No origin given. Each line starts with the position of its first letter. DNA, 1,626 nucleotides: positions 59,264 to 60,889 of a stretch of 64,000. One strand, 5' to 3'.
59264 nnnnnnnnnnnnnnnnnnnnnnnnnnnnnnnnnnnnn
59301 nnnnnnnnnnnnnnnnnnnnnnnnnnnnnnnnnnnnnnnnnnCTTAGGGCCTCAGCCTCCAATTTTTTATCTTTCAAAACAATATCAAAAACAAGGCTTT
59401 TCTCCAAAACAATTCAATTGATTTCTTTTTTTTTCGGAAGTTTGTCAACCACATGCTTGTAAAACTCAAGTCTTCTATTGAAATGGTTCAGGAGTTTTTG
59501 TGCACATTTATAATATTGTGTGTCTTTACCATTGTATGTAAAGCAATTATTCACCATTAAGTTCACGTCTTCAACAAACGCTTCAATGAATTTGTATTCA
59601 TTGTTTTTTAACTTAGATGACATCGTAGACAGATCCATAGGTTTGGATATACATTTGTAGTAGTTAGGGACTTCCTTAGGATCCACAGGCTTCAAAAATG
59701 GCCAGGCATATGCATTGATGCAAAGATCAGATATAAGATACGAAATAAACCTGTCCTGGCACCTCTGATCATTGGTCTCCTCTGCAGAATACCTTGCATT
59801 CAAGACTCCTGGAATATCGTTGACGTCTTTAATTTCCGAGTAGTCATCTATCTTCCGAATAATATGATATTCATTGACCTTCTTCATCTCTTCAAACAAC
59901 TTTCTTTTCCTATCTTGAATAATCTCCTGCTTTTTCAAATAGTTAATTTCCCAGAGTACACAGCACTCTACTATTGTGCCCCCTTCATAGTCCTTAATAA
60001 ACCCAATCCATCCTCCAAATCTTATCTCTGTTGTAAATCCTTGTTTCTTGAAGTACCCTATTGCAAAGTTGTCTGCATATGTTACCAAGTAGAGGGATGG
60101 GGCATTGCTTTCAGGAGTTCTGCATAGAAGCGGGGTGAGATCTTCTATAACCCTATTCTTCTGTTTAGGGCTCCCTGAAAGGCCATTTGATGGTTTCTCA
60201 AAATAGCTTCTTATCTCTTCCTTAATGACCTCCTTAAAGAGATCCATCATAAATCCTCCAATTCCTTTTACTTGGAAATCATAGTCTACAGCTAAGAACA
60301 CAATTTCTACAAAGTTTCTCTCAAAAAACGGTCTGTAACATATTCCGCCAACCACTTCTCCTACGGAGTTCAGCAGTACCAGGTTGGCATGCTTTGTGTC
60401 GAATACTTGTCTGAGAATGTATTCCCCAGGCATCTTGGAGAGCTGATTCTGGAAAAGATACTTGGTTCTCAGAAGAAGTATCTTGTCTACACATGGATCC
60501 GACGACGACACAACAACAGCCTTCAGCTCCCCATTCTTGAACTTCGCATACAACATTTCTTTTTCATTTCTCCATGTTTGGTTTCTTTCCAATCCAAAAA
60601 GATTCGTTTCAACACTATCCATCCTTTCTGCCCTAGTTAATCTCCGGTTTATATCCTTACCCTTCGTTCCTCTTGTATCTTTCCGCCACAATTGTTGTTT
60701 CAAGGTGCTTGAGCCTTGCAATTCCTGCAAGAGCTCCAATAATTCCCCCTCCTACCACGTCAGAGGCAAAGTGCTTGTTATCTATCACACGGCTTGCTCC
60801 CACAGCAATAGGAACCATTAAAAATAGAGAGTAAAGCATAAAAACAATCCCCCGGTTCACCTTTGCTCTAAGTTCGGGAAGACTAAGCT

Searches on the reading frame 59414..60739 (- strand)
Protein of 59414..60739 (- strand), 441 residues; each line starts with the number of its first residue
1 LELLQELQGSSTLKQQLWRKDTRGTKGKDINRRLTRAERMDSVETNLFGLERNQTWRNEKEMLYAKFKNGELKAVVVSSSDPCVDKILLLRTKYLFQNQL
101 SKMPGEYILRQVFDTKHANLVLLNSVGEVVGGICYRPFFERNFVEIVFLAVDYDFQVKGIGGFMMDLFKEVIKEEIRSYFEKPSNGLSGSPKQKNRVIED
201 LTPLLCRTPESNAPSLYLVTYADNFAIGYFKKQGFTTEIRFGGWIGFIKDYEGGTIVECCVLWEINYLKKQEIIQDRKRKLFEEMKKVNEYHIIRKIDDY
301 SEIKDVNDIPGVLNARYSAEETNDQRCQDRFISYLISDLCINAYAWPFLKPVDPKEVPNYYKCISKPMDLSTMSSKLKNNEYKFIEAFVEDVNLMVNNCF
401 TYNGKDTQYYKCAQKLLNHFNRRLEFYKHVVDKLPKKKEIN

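Call 59: search_protein_families(library=pfam, proteins=[window:59414-60739:-], max_evalue=0.0001)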
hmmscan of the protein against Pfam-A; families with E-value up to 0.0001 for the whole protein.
window:59414-60739:- (441 aa): 2 families
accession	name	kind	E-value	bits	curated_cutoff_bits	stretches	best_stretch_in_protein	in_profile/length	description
PF00439.30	Bromodomain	-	3.8e-25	88.1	21.7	1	344-415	13-84/84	Bromodomain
PF00583.31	Acetyltransf_1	-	2.7e-07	31.3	20.7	1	112-175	28-91/116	Acetyltransferase (GNAT) family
